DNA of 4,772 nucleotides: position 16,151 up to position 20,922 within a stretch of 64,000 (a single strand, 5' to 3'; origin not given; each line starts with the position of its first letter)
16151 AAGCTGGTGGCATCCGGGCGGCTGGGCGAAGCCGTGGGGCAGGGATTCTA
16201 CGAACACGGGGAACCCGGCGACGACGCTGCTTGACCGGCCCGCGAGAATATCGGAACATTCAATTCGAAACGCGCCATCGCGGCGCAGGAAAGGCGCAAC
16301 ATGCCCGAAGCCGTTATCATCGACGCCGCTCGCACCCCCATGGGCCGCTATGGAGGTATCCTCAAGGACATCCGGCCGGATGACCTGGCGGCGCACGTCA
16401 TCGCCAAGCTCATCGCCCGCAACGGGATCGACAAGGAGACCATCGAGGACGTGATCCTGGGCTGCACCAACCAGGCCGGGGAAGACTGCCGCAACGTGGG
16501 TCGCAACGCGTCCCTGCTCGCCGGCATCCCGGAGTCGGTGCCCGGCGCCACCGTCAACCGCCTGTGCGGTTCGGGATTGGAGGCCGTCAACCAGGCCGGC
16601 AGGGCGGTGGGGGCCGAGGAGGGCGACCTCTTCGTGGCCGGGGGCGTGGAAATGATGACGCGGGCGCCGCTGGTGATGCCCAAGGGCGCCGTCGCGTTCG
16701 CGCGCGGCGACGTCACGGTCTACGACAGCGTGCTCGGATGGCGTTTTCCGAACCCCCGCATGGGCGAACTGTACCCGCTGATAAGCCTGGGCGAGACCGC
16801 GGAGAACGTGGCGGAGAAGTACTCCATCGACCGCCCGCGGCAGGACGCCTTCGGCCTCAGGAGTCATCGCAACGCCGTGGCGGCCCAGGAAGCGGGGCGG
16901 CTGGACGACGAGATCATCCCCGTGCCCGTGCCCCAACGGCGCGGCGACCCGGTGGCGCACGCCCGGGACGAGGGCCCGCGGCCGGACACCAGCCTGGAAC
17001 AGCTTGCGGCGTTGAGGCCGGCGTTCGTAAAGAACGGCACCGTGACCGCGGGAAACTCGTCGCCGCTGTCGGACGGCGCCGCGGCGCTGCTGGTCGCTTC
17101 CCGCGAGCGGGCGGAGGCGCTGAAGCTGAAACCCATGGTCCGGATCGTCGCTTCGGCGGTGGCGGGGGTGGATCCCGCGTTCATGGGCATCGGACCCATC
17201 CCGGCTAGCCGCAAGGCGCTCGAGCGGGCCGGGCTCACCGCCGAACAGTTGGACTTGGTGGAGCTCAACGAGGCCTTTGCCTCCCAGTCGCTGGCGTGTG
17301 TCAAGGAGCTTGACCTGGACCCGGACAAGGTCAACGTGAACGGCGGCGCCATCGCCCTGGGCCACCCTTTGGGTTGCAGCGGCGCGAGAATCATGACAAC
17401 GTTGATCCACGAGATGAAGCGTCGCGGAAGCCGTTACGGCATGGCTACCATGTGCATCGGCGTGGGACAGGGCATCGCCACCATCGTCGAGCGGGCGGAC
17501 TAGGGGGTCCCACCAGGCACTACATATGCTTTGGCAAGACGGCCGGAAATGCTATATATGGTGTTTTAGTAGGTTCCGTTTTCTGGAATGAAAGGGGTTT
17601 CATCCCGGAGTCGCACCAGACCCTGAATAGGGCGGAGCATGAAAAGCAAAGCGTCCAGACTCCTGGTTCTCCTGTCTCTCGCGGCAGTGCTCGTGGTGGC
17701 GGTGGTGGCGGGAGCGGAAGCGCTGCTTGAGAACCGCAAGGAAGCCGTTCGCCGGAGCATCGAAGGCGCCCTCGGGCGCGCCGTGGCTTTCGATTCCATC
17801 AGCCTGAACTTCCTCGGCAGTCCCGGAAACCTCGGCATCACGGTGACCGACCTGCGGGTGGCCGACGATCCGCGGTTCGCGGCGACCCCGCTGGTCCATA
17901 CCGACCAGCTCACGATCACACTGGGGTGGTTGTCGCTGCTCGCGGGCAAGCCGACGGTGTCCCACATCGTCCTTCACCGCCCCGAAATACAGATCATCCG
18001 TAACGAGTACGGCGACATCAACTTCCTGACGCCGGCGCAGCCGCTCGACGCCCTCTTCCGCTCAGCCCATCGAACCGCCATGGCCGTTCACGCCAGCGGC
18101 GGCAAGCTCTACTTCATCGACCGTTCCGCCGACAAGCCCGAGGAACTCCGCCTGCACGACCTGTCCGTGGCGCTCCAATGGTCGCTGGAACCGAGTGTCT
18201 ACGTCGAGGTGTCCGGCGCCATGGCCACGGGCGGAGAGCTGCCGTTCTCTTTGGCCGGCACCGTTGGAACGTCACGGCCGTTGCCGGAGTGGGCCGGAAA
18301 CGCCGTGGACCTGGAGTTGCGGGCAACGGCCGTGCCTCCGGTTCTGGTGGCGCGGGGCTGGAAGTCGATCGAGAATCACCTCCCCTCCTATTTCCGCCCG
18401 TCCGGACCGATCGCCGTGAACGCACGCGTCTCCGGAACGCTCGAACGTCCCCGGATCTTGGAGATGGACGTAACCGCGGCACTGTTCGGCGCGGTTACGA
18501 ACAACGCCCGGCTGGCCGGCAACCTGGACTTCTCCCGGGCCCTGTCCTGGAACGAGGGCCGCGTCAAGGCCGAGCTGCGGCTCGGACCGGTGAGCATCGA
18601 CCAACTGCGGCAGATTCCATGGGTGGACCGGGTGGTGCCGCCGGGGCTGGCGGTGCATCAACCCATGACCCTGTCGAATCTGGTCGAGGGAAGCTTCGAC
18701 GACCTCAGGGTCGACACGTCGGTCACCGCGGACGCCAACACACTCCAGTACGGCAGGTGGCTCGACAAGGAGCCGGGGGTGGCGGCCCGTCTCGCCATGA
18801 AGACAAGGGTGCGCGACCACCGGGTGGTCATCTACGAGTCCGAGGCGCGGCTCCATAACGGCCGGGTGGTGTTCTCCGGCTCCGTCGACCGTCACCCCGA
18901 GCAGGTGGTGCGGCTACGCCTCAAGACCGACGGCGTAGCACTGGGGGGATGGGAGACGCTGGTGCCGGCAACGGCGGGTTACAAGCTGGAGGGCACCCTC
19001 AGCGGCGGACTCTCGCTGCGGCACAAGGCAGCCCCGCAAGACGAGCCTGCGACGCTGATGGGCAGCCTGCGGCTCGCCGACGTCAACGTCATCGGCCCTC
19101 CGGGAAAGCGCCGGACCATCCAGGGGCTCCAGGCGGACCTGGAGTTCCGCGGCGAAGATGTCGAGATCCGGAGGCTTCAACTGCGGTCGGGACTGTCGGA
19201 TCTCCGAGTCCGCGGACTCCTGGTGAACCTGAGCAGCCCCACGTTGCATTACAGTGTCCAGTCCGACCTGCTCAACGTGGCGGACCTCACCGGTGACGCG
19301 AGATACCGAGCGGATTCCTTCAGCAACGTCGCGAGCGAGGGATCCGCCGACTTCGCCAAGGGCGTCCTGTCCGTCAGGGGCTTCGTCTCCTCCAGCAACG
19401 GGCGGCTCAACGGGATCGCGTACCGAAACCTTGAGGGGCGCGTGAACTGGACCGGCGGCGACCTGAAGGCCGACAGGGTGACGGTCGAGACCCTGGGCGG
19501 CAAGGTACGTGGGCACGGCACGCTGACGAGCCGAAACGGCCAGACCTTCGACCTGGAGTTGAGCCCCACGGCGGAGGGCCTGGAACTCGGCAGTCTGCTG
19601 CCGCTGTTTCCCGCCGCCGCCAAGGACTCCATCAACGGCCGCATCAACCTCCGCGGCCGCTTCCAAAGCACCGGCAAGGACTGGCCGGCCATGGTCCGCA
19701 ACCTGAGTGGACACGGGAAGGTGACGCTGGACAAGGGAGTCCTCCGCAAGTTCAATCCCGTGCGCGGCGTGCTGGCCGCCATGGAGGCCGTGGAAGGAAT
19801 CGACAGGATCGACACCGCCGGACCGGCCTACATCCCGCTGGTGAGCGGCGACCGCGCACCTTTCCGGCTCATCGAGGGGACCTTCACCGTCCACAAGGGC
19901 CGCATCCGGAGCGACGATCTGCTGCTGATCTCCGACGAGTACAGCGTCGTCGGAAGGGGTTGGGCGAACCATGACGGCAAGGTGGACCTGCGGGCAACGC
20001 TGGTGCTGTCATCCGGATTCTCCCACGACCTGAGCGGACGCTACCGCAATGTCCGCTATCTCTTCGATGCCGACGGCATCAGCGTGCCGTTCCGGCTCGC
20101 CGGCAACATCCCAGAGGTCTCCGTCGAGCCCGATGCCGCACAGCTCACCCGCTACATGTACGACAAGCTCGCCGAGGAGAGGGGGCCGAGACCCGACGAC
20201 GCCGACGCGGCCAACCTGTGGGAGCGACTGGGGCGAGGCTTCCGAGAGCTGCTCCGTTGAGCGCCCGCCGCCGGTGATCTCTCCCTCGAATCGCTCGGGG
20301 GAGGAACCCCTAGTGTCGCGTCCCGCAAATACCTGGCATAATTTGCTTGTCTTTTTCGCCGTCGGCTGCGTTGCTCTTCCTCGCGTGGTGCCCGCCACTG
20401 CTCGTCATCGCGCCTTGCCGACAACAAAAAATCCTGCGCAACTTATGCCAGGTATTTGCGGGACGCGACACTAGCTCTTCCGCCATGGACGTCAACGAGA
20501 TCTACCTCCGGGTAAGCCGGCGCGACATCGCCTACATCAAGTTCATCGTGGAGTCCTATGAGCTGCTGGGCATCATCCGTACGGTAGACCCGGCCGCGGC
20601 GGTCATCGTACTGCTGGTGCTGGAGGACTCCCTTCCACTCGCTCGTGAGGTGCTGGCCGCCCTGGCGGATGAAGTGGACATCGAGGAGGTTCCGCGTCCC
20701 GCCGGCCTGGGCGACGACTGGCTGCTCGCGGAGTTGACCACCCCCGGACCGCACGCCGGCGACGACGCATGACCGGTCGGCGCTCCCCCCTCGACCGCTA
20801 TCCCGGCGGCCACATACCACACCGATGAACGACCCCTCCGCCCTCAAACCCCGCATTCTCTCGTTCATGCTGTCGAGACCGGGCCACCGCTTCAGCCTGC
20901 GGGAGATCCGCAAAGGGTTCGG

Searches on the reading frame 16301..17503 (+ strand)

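Call 15: search_protein_families(library=pfam, proteins=[window:16301-17503:+])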
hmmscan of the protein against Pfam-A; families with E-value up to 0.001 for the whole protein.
window:16301-17503:+ (400 aa): 3 families
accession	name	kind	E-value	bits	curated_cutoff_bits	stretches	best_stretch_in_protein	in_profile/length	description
PF00108.29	Thiolase_N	-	3.1e-78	263.2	26.4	1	5-268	2-259/260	Thiolase, N-terminal domain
PF02803.24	Thiolase_C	-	3e-53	179.1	27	1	276-398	1-123/123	Thiolase, C-terminal domain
PF00109.32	ketoacyl-synt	-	0.00082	19.5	20.8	0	84-121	169-206/252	Beta-ketoacyl synthase, N-terminal domain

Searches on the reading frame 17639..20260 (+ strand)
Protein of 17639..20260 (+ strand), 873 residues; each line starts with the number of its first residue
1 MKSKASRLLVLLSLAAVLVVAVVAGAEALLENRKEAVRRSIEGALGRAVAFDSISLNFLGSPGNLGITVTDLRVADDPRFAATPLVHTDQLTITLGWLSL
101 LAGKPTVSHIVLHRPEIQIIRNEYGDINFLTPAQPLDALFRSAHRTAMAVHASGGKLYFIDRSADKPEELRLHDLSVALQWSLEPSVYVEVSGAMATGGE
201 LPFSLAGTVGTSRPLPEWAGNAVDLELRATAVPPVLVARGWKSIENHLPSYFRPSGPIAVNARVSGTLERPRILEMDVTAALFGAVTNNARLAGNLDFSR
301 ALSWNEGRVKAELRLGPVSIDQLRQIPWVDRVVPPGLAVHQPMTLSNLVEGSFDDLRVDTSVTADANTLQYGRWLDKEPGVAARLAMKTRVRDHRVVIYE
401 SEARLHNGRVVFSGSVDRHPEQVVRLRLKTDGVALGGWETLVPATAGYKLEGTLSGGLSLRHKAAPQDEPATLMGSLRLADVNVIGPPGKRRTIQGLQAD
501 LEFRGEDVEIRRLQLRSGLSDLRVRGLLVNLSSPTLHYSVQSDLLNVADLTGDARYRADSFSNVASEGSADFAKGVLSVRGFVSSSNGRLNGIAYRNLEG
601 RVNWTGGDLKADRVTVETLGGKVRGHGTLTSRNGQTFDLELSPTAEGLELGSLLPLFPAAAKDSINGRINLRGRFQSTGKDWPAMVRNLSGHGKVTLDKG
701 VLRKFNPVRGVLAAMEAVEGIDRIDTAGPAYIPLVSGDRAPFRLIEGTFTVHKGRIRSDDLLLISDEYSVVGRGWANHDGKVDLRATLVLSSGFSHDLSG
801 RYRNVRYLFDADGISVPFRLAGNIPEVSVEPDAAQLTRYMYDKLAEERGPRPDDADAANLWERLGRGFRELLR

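Call 15: search_protein_families(library=pfam, proteins=[window:17639-20260:+])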
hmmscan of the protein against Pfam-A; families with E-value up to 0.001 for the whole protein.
window:17639-20260:+ (873 aa): 3 families
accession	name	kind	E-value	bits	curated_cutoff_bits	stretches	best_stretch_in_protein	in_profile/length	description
PF13116.12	YhdP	-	5.1e-15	54.9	46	1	6-148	8-124/1224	YhdP protein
PF05359.17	DUF748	-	4.4e-13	48.6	50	1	4-179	13-184/1037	Domain of Unknown Function (DUF748)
PF05170.20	AsmA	-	2.2e-11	43.7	29.8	2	590-758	452-604/607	AsmA family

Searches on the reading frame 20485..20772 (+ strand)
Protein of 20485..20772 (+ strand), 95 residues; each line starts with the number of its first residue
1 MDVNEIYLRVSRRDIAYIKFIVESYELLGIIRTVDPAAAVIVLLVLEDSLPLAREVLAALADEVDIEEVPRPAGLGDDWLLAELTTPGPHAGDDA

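Call 15: search_protein_families(library=pfam, proteins=[window:20485-20772:+])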
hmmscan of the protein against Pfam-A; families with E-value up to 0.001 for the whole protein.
window:20485-20772:+ (95 aa): 1 family
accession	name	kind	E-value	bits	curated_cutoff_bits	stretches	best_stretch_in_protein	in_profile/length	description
PF16256.10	DUF4911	-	4.4e-15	56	29.3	1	8-64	1-57/57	Domain of unknown function (DUF4911)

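Call 25: find_homologous_proteins(query=window:20485-20772:+, max_evalue=1e-10)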
Query window:20485-20772:+ (95 aa): 175 proteins with E <= 1e-10 among 234 candidates; the best 120 are listed.
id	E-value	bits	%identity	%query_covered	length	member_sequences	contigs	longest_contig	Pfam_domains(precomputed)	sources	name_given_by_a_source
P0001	2.2e-49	183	94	100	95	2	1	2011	PF16256.11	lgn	-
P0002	1.8e-48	180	93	100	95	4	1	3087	PF16256.11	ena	-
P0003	9.0e-48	178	92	100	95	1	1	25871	PF16256.11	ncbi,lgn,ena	-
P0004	2.5e-47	177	91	100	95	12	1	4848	PF16256.11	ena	-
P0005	2.7e-47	176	92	100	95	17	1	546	PF16256.11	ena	-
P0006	3.2e-47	176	92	100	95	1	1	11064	PF16256.11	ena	-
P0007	1.0e-46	175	92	100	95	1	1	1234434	PF16256.11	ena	-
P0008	1.5e-44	168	89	99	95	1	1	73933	PF16256.11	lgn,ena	-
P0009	2.1e-43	164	86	97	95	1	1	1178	PF16256.11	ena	-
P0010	5.2e-43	163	84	100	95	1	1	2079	PF16256.11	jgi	-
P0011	7.8e-43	162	87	100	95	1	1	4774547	PF16256.11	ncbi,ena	-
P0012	4.0e-41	157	87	88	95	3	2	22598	PF16256.11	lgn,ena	-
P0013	2.3e-40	154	85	98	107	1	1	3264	PF16256.11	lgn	-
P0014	6.2e-40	153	83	99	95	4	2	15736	PF16256.11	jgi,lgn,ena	-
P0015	1.5e-39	152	82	98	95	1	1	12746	PF16256.11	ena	-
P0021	1.4e-38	149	82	98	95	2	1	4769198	PF16256.11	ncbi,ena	-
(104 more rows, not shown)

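Call 26: find_encoding_contigs(protein=P0007, flank=2500, max_places=2)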
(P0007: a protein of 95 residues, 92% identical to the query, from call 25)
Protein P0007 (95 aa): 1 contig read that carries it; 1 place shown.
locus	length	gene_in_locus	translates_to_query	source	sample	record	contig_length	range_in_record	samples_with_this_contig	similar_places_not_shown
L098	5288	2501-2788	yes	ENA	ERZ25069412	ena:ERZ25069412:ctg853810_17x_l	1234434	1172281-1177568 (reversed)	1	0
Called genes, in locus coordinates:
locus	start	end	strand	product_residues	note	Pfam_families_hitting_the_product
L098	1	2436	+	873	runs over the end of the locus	PF05170:AsmA (faint), PF05359:DUF748, PF13116:YhdP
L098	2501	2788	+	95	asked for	PF16256:DUF4911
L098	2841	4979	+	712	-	PF08206:OB_RNB, PF17876:CSD2, PF00773:RNB, PF00575:S1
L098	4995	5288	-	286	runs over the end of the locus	PF00892:EamA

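Call 27: find_encoding_contigs(protein=P0003, flank=2500, max_places=2)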
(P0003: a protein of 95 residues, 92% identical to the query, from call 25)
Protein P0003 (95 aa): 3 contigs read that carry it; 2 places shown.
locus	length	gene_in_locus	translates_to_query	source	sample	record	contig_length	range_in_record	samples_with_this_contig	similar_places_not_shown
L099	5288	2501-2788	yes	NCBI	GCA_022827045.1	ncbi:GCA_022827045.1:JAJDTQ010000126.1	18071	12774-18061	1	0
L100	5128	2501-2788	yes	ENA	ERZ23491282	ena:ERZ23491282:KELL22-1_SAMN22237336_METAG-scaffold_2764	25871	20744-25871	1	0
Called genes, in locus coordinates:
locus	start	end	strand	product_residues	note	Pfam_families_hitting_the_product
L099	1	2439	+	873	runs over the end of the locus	PF05170:AsmA (faint), PF05359:DUF748, PF13116:YhdP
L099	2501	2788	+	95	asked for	PF16256:DUF4911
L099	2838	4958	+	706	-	PF08206:OB_RNB, PF17876:CSD2, PF00773:RNB, PF00575:S1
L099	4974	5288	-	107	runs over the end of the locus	?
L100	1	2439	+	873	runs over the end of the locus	PF05170:AsmA (faint), PF05359:DUF748, PF13116:YhdP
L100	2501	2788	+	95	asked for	PF16256:DUF4911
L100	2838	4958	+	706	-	PF08206:OB_RNB, PF17876:CSD2, PF00773:RNB, PF00575:S1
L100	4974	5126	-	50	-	?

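Call 28: find_encoding_contigs(protein=P0011, flank=2500, max_places=2)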
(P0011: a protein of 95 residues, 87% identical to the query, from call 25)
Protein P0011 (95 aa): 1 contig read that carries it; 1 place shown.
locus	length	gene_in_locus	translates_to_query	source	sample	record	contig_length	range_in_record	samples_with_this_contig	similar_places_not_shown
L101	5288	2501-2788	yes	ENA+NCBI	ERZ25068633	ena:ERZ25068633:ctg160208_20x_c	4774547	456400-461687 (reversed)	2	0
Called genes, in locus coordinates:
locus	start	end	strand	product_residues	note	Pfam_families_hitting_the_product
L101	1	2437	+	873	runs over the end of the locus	PF05170:AsmA (weak), PF05359:DUF748, PF13116:YhdP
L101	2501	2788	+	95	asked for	PF16256:DUF4911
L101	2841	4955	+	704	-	PF08206:OB_RNB, PF17876:CSD2, PF00773:RNB, PF00575:S1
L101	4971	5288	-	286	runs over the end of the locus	PF00892:EamA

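Call 29: find_encoding_contigs(protein=P0021, flank=2500, max_places=2)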
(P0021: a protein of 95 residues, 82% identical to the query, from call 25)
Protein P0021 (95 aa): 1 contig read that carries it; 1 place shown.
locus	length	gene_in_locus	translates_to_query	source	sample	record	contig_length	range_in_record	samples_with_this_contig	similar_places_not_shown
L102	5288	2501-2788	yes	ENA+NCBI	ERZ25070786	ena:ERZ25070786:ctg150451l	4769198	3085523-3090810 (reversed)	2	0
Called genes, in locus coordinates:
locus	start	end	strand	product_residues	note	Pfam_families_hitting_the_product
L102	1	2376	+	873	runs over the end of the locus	PF05170:AsmA (weak), PF05359:DUF748, PF13116:YhdP, PF05170:AsmA (weak)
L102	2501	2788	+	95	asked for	PF16256:DUF4911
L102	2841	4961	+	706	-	PF08206:OB_RNB, PF17876:CSD2, PF00773:RNB, PF00575:S1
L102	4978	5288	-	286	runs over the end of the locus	PF00892:EamA, PF03151:TPT (weak), PF00892:EamA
